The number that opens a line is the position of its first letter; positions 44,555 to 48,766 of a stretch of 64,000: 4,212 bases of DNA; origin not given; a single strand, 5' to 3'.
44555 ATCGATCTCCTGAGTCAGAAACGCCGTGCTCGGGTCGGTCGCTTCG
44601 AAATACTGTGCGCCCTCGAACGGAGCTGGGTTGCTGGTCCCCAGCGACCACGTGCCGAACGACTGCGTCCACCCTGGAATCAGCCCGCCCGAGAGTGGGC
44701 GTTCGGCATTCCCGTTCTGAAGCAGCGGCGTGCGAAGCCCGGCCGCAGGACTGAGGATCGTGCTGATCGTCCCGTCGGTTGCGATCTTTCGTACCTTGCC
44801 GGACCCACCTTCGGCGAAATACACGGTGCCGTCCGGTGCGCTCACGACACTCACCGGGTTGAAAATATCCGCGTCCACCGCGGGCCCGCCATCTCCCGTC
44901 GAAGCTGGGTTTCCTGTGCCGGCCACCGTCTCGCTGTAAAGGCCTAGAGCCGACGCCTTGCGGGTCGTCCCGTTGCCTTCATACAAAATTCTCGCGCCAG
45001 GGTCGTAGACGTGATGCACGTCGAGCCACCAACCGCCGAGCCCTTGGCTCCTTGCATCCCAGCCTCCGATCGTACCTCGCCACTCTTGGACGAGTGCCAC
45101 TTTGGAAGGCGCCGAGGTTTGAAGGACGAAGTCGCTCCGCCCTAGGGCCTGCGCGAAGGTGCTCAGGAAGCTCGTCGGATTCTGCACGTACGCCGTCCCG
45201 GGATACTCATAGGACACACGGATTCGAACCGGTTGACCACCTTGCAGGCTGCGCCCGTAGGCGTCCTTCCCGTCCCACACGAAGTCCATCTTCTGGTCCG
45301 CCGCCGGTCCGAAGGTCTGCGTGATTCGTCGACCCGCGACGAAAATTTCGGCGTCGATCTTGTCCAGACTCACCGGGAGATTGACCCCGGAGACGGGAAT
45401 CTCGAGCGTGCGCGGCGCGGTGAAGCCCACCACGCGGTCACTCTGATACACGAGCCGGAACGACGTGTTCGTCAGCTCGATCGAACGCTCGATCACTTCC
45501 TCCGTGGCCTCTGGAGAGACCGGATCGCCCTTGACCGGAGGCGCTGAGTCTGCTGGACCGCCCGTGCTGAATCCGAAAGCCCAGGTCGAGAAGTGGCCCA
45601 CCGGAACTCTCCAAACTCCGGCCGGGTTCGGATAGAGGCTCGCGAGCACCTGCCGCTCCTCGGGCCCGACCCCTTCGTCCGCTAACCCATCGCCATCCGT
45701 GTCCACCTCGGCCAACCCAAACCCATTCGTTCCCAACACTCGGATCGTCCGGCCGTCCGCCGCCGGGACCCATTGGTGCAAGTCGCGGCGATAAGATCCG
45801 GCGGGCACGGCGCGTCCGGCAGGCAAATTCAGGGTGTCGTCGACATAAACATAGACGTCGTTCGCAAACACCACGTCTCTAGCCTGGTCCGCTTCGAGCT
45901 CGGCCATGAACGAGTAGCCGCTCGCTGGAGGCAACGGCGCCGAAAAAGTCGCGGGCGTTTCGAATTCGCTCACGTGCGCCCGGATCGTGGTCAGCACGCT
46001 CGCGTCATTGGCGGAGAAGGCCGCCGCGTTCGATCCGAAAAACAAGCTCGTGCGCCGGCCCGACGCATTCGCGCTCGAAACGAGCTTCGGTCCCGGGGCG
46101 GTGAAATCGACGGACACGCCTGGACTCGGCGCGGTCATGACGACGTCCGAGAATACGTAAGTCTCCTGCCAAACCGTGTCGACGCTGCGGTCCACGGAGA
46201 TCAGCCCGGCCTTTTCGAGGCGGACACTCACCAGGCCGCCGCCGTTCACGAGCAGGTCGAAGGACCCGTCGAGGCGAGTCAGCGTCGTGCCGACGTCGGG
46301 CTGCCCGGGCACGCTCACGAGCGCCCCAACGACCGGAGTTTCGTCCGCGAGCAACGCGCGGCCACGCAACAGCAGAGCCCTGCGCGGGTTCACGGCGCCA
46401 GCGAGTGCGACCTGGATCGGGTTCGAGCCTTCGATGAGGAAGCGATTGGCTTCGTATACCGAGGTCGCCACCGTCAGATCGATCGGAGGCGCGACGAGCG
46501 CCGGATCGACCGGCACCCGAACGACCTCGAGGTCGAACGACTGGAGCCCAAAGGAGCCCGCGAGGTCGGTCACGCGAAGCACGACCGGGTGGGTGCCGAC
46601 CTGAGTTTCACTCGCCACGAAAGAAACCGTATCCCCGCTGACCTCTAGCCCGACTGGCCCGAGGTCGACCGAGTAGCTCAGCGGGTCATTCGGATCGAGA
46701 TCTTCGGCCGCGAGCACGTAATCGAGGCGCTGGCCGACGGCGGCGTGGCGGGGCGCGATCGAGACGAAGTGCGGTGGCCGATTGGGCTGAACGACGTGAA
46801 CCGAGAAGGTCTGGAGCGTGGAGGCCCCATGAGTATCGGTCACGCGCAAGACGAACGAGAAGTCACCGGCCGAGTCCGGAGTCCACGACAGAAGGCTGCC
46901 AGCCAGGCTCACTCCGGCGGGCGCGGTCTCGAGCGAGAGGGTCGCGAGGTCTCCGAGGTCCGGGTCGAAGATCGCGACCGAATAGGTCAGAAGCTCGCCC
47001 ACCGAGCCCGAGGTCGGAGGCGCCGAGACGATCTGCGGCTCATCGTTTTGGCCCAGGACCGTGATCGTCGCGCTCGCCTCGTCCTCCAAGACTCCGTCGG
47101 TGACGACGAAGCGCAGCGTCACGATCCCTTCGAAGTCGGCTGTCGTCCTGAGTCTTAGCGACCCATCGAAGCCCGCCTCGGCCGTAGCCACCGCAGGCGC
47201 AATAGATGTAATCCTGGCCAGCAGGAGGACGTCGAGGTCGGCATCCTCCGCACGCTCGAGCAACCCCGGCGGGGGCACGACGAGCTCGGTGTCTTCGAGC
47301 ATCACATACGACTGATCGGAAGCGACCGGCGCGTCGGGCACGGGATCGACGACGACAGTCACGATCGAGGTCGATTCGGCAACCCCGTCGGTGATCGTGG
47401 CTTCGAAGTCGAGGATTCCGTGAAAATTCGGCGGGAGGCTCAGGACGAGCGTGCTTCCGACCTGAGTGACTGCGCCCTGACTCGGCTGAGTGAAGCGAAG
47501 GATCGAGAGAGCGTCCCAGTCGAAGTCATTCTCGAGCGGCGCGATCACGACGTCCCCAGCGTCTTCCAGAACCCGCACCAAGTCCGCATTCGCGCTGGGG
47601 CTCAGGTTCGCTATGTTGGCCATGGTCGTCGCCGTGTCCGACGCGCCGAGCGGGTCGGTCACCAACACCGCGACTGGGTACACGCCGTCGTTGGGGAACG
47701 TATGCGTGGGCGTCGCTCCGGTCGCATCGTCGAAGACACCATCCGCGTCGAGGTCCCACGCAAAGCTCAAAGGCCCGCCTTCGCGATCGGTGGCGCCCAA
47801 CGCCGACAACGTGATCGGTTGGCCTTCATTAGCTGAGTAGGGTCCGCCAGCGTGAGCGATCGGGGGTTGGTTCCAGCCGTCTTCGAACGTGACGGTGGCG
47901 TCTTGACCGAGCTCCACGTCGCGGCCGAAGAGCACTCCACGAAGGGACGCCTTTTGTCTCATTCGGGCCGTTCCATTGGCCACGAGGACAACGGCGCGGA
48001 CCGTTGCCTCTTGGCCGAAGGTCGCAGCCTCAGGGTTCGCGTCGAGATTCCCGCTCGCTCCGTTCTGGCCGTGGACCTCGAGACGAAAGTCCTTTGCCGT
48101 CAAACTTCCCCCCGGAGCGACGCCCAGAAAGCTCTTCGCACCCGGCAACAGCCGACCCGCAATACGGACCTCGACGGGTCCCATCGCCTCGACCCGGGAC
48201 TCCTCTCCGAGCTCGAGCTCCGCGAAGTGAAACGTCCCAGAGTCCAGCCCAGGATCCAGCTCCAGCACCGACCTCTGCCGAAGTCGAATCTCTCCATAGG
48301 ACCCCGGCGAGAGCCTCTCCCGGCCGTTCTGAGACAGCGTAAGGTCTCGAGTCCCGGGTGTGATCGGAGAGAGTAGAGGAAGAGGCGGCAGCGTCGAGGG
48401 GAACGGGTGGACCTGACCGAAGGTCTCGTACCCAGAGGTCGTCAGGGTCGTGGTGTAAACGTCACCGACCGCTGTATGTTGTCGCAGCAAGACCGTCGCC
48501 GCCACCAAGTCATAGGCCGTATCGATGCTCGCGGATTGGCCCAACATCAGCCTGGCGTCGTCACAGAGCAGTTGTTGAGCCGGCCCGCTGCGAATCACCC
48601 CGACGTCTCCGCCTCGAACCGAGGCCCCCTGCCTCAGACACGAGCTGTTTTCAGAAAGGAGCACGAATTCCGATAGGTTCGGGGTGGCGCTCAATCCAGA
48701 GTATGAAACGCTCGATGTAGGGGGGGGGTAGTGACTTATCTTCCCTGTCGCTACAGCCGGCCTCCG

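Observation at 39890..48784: Teneurin-like protein whose toxin-enclosing YD shell is replaced by a gluzincin protease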

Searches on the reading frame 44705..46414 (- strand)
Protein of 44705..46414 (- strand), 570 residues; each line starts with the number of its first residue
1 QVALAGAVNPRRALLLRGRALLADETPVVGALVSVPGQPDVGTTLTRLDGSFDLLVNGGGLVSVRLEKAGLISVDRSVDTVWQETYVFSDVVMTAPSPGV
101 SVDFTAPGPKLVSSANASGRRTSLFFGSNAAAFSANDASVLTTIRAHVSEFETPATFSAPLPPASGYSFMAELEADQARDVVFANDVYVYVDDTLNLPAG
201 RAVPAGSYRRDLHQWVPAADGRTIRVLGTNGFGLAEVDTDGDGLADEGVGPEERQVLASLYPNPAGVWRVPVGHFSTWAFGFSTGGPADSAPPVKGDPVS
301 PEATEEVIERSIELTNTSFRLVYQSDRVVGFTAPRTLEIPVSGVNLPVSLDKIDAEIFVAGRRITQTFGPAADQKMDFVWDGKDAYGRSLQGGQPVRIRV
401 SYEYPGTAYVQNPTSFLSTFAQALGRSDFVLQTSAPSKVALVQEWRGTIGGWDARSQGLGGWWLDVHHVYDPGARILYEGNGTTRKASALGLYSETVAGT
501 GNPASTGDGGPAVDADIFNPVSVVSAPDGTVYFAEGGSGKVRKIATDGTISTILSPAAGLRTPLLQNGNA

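Call 16: search_solved_structures(query=window:44705-46414:-, max_evalue=1, show_alignments=2)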
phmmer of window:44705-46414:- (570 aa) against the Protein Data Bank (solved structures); distinct sequences matched with E-value up to 1: 27.
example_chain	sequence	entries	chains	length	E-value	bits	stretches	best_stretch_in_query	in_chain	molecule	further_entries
9ifo_A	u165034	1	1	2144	3.9e-121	408.6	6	6-553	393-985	Teneurin-Like Protein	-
9pt5_A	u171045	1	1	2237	4.4e-121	408.5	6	6-553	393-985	Teneurin-like protein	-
6ska_A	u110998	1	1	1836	4e-40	141.2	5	15-115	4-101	Teneurin-2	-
6fb3_A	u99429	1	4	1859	6.2e-40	140.6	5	15-115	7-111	Teneurin-2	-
6fay_A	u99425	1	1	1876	5.6e-39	137.4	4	9-117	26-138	Odz3 protein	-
6vhh_A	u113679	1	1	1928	1.1e-38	136.5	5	11-115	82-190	Teneurin-2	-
6cmx_A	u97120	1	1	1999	1.4e-38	136.2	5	11-115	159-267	Teneurin-2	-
9g2h_A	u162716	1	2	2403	2e-38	135.6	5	12-115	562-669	Teneurin transmembrane protein 2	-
9g42_A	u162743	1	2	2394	2.3e-38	135.4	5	12-115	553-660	Teneurin transmembrane protein 2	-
9g41_A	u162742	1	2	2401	2.4e-38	135.3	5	12-115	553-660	Teneurin transmembrane protein 2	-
9g2f_A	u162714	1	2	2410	2.5e-38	135.3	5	12-115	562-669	Teneurin transmembrane protein 2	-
8r54_A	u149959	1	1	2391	2.9e-38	135.1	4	9-117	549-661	Teneurin-3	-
8r50_B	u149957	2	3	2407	5e-38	134.3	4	9-117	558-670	Teneurin-3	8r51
9igs_A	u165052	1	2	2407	5e-38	134.3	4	9-117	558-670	Isoform A1B1 of Teneurin-3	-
7bam_A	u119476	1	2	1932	1.1e-34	123.3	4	12-97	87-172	Teneurin-4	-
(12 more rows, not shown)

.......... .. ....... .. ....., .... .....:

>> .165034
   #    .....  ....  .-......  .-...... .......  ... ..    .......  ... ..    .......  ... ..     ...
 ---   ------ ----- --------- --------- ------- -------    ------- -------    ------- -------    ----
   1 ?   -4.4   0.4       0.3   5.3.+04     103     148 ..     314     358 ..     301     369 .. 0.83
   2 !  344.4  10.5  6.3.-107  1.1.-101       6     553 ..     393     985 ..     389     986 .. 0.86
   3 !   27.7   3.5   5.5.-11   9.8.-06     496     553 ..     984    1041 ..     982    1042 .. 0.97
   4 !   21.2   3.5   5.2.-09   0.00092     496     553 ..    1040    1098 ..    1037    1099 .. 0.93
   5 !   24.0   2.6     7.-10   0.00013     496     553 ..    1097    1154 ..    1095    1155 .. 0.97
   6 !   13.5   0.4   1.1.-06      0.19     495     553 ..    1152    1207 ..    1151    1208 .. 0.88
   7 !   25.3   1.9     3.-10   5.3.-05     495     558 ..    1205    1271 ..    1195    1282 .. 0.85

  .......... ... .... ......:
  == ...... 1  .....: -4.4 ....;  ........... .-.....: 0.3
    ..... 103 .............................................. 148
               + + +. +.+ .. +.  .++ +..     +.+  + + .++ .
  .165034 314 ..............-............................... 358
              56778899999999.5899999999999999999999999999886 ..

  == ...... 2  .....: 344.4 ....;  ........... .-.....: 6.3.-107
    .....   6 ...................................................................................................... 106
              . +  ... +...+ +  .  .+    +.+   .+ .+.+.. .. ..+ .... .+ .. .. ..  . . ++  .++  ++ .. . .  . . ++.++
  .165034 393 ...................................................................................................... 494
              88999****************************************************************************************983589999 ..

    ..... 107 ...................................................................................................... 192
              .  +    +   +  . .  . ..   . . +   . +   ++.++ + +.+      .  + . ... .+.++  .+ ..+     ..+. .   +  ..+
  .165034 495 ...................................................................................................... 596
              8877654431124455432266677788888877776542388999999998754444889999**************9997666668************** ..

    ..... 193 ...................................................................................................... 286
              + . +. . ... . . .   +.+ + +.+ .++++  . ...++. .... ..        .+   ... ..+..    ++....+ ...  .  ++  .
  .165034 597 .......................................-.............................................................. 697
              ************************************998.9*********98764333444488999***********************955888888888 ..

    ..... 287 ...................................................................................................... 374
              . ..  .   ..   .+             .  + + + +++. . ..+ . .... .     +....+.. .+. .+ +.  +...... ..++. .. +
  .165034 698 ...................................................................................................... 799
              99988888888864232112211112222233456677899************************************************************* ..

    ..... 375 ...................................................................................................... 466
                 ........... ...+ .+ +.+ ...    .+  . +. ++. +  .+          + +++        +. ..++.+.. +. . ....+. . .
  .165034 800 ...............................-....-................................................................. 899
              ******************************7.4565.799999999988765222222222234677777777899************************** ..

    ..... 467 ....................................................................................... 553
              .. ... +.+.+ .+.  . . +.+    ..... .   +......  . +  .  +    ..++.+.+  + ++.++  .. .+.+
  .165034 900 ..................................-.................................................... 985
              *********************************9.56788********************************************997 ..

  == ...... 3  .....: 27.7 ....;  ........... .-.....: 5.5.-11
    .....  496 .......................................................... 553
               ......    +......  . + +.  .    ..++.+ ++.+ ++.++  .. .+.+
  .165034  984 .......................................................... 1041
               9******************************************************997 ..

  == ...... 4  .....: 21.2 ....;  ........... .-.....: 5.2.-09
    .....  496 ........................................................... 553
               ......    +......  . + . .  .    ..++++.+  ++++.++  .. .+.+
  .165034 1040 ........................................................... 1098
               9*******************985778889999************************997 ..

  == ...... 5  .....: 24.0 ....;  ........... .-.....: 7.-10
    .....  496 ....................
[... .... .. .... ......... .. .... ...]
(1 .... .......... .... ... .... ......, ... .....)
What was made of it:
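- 46136..46390 (-): Teneurin TTR-like domain (residues 799-883). Aligned to 9ifo/9pt5 and to metazoan teneurins (call 16).
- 45533..46135 (-): TIP (teneurin insertion protein) region (residues 884-1084). The boundary with FN-plug is approximate. Continuous alignment with 9ifo/9pt5 residues 393-985 (call 16).
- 44747..44947 (-): NHL propeller, first blade (residues about 1280-1346). Aligned to 9ifo/9pt5 residues 900-985 (call 16).
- On Bacterial teneurin-like proteins (TLP): Residues 795-1345 align continuously with 9ifo/9pt5 residues 393-985, domain E 1e-101 (call 16).
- Closest known: Metazoan teneurins. Same: The scaffold is homologous (E about 1e-40; call 16).
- Checked: Residues 795-1345 align end to end with the solved Bacillus inaquosorum teneurin-like protein 9ifo/9pt5, residues 393-985 (domain E 1e-101, full E 4e-121; call 16).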

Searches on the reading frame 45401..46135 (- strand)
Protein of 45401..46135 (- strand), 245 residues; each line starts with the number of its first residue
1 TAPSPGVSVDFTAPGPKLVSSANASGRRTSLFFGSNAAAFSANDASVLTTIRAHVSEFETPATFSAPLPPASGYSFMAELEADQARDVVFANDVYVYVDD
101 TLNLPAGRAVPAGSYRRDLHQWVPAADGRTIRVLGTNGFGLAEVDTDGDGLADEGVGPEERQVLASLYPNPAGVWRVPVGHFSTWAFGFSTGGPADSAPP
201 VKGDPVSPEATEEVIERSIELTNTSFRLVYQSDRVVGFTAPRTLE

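Call 73: search_protein_families(library=pfam, proteins=[window:45401-46135:-], max_evalue=10)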
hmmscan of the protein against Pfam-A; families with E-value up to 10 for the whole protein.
window:45401-46135:- (245 aa): 1 family
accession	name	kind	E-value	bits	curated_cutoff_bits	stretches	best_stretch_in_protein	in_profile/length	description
PF18884.5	TSP3_bac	-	0.26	11.6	25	1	145-154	1-10/22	Bacterial TSP3 repeat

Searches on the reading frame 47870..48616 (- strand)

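Call 73: search_protein_families(library=pfam, proteins=[window:47870-48616:-], max_evalue=10)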
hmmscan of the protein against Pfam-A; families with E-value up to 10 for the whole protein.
window:47870-48616:- (249 aa): 1 family
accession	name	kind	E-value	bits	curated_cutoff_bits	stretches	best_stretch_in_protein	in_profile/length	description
PF18616.6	CdiI_3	-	0.29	11.6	28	1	9-55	25-70/95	CDI immunity proteins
